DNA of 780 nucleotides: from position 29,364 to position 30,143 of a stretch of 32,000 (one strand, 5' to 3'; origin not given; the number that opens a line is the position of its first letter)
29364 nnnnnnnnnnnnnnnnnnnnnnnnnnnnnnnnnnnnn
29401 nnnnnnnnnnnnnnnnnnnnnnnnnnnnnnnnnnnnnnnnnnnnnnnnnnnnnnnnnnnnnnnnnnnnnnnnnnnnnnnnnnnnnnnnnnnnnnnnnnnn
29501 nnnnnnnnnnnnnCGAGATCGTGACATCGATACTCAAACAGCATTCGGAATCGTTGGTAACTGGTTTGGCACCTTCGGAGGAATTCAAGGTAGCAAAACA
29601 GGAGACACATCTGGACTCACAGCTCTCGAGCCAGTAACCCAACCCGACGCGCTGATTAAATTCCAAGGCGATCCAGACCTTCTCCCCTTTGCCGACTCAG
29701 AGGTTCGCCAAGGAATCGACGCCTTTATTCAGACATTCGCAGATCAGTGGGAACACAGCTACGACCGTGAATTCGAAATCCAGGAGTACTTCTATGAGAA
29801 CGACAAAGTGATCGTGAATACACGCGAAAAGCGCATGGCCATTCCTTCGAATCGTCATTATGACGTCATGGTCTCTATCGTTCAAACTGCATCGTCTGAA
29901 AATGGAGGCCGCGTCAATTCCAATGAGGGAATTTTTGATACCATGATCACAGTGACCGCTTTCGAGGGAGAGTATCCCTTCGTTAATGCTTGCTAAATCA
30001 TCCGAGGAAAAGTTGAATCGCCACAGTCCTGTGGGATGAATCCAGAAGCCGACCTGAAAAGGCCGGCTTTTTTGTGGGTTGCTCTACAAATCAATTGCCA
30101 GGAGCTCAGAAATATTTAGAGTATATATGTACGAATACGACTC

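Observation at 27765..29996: Tandem paralogs, each apparently an internal duplication of an NTF2/SnoaL-like domain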

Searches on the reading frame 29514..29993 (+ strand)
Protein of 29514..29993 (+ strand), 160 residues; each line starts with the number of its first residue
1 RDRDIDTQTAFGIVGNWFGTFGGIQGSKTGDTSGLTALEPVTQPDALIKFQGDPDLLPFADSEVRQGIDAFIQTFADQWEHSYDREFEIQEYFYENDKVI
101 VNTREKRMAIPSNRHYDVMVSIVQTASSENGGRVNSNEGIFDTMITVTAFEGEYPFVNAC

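Call 60: search_solved_structures(query=A5, max_evalue=10, show_alignments=3)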
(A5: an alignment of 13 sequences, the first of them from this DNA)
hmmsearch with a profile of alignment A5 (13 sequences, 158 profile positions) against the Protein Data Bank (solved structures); distinct sequences matched with E-value up to 10: 0.

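Call 83: search_protein_families(library=pfam, proteins=[window:29514-29993:+], max_evalue=1)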
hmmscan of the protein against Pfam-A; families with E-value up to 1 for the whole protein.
seq(160 aa): 3 families
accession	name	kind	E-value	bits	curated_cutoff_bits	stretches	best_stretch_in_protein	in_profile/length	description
PF12680.13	SnoaL_2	-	0.00028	21.9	27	1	38-116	16-84/102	SnoaL-like domain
PF07366.18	SnoaL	-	0.0035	17.6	28.4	1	61-104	33-76/126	SnoaL-like polyketide cyclase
PF24304.1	AcrIIA4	-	0.0048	17.6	27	1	48-91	28-71/83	Anti-CRISPR Suppressor AcrIIA4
